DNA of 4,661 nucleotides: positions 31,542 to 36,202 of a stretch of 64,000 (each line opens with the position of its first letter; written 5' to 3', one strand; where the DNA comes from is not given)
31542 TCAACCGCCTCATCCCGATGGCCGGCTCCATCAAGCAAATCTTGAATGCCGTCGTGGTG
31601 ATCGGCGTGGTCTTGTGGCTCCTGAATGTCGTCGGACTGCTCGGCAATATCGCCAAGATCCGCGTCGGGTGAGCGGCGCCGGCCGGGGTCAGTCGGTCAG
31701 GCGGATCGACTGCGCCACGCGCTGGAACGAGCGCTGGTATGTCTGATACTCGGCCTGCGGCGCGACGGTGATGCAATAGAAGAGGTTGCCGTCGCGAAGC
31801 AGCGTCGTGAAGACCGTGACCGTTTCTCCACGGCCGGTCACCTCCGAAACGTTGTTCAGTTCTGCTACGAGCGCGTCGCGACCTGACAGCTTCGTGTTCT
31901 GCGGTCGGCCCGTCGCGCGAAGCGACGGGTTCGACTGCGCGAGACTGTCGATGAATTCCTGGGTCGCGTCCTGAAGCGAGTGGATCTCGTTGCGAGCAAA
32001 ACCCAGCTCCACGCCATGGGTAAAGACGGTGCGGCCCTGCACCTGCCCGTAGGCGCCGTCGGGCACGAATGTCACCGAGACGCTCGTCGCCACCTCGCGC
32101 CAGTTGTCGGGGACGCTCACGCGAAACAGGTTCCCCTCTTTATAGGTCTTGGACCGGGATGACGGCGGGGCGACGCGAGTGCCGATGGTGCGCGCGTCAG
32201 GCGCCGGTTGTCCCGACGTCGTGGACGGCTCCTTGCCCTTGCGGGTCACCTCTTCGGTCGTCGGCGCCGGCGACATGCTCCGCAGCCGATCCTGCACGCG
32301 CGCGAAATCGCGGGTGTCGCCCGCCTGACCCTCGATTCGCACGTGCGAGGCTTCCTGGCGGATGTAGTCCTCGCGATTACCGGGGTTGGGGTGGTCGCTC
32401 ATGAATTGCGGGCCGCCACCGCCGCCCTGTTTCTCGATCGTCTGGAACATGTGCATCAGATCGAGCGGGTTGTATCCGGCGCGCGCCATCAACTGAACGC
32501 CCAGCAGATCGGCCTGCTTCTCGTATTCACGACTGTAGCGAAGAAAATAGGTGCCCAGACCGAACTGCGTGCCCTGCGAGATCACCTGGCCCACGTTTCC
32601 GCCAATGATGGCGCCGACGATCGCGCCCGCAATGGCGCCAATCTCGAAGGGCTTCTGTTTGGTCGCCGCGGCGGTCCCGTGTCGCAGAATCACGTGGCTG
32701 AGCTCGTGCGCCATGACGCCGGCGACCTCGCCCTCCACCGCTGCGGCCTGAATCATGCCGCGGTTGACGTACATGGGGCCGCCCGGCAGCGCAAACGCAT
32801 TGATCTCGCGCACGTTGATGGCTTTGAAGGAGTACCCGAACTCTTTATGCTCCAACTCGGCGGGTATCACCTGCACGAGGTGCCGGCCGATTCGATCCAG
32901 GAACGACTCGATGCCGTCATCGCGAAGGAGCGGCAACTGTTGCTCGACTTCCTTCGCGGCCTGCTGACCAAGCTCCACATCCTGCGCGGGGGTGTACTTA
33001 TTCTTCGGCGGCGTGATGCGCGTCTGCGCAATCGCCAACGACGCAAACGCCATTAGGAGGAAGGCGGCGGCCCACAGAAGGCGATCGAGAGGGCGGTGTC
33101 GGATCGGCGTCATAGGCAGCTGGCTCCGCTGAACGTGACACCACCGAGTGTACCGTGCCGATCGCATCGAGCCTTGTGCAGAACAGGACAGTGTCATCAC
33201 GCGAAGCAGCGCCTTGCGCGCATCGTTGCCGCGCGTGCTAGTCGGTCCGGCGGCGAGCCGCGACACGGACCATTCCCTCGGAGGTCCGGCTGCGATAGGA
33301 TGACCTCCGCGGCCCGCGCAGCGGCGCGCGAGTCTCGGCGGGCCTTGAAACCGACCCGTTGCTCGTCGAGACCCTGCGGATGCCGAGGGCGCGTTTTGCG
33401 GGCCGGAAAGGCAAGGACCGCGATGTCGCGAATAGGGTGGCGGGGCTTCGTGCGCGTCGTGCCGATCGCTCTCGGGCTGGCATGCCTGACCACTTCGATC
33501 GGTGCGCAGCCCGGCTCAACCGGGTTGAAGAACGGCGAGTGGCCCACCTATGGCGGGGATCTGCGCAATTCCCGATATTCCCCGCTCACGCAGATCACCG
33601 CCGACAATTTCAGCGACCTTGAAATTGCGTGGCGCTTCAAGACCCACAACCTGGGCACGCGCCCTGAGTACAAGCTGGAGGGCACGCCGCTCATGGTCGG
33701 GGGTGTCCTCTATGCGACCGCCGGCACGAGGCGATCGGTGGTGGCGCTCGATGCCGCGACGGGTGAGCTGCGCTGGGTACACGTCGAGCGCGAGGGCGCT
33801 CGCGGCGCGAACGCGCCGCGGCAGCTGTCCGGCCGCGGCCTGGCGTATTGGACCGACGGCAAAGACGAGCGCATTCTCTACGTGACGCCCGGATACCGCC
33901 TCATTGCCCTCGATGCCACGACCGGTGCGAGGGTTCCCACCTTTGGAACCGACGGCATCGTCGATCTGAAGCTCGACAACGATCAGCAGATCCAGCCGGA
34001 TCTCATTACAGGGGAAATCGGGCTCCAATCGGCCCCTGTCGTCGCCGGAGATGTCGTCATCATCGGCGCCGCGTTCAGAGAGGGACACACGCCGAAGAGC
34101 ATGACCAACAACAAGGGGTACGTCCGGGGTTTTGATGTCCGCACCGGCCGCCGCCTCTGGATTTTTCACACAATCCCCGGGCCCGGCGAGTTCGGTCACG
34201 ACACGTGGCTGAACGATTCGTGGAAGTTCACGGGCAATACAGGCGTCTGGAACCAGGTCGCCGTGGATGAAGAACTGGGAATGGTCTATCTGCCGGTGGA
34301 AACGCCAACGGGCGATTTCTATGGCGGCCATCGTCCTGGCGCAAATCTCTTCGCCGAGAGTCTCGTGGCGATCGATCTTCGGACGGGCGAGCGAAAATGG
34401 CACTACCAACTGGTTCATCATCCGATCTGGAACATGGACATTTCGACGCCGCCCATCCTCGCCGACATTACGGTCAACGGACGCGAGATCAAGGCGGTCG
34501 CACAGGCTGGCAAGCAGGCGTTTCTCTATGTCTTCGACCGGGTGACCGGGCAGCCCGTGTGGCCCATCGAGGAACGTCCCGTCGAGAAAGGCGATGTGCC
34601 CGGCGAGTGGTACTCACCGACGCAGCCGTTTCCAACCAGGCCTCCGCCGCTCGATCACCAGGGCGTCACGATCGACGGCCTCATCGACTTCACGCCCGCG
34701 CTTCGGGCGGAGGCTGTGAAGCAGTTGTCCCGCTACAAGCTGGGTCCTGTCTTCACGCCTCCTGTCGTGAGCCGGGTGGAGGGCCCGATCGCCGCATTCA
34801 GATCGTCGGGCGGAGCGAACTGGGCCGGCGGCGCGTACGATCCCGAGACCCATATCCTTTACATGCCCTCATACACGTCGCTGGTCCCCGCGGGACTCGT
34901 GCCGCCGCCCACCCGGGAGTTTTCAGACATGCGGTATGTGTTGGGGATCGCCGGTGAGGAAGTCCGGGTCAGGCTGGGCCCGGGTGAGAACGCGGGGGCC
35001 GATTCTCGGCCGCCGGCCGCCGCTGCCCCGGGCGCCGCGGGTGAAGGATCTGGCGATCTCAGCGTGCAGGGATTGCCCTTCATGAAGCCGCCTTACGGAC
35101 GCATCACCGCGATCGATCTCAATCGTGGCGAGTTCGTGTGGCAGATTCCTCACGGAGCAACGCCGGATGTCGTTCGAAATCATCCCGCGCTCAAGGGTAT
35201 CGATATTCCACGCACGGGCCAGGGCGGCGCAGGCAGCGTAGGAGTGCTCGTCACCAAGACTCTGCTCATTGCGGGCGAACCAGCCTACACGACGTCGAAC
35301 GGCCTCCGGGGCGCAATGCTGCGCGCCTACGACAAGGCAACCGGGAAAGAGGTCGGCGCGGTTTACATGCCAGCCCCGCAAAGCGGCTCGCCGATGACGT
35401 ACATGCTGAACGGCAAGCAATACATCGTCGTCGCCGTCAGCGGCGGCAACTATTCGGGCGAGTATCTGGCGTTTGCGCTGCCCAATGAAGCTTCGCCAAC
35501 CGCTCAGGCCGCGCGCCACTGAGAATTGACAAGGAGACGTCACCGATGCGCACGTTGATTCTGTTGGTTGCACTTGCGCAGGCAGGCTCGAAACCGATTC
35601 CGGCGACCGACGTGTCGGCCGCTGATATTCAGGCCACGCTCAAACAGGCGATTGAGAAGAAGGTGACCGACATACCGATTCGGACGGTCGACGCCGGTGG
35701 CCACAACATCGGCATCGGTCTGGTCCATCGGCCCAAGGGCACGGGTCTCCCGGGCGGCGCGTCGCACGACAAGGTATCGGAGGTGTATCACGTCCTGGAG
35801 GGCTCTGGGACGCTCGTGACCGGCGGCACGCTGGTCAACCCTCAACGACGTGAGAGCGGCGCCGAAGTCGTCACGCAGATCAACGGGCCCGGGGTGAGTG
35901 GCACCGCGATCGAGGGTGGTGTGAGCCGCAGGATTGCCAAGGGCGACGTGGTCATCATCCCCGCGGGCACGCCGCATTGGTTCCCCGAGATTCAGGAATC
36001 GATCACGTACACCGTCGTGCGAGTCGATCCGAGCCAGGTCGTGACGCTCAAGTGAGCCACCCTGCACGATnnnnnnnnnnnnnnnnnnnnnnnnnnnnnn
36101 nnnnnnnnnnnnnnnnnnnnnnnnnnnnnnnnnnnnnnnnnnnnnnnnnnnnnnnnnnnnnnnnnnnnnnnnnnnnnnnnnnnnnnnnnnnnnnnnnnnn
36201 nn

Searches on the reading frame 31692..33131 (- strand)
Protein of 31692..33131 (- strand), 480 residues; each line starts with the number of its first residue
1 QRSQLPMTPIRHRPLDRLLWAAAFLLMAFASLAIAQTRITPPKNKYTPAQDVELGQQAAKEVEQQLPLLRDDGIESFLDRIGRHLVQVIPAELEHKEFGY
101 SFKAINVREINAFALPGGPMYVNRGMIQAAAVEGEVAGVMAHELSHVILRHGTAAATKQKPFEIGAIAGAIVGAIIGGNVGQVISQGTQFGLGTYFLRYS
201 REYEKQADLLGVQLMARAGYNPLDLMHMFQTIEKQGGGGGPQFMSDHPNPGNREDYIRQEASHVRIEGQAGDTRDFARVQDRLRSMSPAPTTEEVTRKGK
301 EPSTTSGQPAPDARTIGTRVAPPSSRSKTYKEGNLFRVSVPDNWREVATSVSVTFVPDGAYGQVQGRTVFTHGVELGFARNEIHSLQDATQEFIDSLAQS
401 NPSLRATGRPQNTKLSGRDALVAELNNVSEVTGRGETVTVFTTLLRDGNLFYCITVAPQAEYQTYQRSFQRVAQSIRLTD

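Call 27: find_related_loci(query=window:31692-33131:-, collection=genome_contigs, flank=10000)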
Query window:31692-33131:- (480 aa) in genome_contigs; peptide patterns used: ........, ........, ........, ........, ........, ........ (x = any residue, [..] = any of these).
598 stretches matched a pattern (row limit reached: there are more); 570 encode a relative of the query (tblastn E <= 1e-3); the best 80 are kept; 80 distinct loci.
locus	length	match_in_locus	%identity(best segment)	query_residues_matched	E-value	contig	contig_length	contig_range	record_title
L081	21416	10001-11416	82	1-476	0e+0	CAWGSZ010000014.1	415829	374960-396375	MAG: Vicinamibacterales bacterium isolate MFD05567.bin.1.13 genome assembly, contig: contig_783, whole genome shotgun se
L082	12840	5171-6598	83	5-480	0e+0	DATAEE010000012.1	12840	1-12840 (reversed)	MAG TPA_asm: Vicinamibacterales bacterium isolate SMAG_U6769 k141_2768063, whole genome shotgun sequence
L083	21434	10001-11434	84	1-480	0e+0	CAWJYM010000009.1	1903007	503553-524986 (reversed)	MAG: uncultured Acidobacteriota bacterium isolate MFD06742.bin.1.259 genome assembly, contig: contig_6991, whole genome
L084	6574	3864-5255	83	17-480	0e+0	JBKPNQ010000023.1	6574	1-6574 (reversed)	MAG: Acidobacteriota bacterium isolate GS_HAYS_MAG_00036 GS_HAYS_000000835096, whole genome shotgun sequence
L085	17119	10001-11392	84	17-480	0e+0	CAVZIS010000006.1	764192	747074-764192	MAG: Vicinamibacterales bacterium isolate MFD00962.bin.2.7 genome assembly, contig: contig_35726, whole genome shotgun s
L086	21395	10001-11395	83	15-480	0e+0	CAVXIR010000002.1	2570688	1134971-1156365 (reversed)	MAG: Vicinamibacterales bacterium isolate MFD09212.bin.1.252 genome assembly, contig: contig_16998, whole genome shotgun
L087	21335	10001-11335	86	36-480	0e+0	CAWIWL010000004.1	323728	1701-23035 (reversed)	MAG: uncultured Acidobacteriota bacterium isolate MFD04850.bin.1.225 genome assembly, contig: contig_122890, whole genom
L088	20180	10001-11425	82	5-480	0e+0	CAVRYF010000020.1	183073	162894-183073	MAG: uncultured Acidobacteriota bacterium isolate MFD02242.bin.2.257 genome assembly, contig: contig_56688, whole genome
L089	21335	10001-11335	85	36-480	0e+0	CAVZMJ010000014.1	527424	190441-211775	MAG: uncultured Acidobacteriota bacterium isolate MFD02242.bin.2.7 genome assembly, contig: contig_3053, whole genome sh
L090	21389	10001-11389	81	18-480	0e+0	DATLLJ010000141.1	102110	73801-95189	MAG TPA_asm: Vicinamibacterales bacterium isolate SMAG_U13745 k141_209621, whole genome shotgun sequence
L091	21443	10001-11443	81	1-480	0e+0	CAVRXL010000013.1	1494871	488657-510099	MAG: uncultured Acidobacteriota bacterium isolate MFD06229.bin.1.246 genome assembly, contig: contig_9508, whole genome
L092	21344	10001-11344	79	33-480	0e+0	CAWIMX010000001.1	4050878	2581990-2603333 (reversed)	MAG: uncultured Acidobacteriota bacterium isolate MFD04944.bin.1.227 genome assembly, contig: contig_15156, whole genome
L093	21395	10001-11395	61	12-480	0e+0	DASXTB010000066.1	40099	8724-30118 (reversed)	MAG TPA_asm: Acidobacteriota bacterium isolate SMAG_U4681 k141_661060, whole genome shotgun sequence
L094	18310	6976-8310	85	36-480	0e+0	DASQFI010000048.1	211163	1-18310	MAG TPA_asm: Vicinamibacterales bacterium isolate SMAG_U11776 k141_629410, whole genome shotgun sequence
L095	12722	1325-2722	58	10-479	0e+0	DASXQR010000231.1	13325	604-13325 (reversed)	MAG TPA_asm: Acidobacteriota bacterium isolate SMAG_U4618 k141_764538, whole genome shotgun sequence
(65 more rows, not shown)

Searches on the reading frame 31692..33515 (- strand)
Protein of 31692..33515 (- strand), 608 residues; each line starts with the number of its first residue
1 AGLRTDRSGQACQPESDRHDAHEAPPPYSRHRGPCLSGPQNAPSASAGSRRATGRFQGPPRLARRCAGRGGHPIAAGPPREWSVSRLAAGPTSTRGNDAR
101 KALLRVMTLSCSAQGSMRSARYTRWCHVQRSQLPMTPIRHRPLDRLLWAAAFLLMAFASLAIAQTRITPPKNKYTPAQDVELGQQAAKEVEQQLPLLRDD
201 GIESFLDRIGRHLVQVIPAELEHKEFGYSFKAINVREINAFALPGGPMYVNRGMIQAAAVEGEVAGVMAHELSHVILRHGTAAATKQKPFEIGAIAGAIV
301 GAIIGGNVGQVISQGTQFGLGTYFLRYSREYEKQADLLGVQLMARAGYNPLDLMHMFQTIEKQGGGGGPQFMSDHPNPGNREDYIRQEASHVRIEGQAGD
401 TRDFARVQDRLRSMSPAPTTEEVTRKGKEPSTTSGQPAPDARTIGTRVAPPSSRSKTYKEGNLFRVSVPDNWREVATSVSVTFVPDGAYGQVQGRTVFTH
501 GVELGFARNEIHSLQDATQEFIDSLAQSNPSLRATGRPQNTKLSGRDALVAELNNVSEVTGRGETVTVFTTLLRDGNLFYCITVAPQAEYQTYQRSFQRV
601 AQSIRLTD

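Call 8: search_protein_families(library=pfam, proteins=[window:31692-33515:-], max_evalue=0.01)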
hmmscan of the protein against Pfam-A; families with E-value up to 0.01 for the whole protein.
window:31692-33515:- (608 aa): 3 families
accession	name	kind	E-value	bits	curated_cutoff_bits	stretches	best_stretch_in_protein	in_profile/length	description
PF01435.24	Peptidase_M48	-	5e-24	85.6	20.3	1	207-386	8-183/186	Peptidase family M48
PF20560.3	MotA_N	-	0.00067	20.3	27.3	1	276-340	16-79/91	Motility protein A N-terminal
PF13488.11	Gly-zipper_Omp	-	0.0065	16.8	25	0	293-312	2-38/46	Glycine zipper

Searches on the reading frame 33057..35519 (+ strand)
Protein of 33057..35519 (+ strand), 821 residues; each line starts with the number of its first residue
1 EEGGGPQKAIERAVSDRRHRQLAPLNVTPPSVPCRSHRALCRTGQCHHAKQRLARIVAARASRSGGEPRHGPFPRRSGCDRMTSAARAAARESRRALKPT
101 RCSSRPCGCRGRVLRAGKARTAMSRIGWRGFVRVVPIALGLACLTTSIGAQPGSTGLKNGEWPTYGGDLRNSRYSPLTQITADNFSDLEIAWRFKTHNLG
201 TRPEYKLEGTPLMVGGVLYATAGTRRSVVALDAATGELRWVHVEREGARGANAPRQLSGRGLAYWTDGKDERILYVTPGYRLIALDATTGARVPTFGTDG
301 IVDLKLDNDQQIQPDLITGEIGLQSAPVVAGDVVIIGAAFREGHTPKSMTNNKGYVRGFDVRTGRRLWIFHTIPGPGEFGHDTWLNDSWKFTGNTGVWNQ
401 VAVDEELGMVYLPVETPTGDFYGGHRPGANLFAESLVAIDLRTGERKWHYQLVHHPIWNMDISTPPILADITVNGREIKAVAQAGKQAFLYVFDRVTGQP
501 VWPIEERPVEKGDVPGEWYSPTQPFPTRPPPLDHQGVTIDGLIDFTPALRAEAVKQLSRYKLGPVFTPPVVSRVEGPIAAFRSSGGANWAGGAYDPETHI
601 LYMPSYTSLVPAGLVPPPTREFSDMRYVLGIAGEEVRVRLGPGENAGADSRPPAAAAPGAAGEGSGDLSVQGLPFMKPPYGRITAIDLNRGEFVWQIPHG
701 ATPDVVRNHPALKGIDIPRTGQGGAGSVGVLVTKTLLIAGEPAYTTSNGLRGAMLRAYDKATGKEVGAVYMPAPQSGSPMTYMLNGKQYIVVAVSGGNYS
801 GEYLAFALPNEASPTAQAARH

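Call 8: search_protein_families(library=pfam, proteins=[window:33057-35519:+], max_evalue=0.01)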
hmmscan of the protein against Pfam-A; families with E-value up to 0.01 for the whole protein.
window:33057-35519:+ (821 aa): 2 families
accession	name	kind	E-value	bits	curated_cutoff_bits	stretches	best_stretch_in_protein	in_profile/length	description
PF01011.28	PQQ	-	3.2e-182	607.8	26.7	1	162-790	1-595/595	Glucose/ethanol/alcohol dehydrogenase, beta-propeller domain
PF13360.13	PQQ_2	-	5.6e-19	69.1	27.6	2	204-292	62-140/233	Outer membrane protein assembly factor BamB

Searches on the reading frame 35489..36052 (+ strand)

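Call 45: search_protein_families(library=pfam, proteins=[window:35489-36052:+], max_evalue=0.001)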
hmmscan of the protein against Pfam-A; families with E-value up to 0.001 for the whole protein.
window:35489-36052:+ (188 aa): 2 families
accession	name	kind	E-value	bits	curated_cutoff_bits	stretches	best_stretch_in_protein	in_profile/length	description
PF07883.17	Cupin_2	-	6.7e-07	29.4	27.2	0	139-165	30-56/70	Cupin domain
PF00190.28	Cupin_1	-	9.6e-05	22.4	22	1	111-180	41-116/151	Cupin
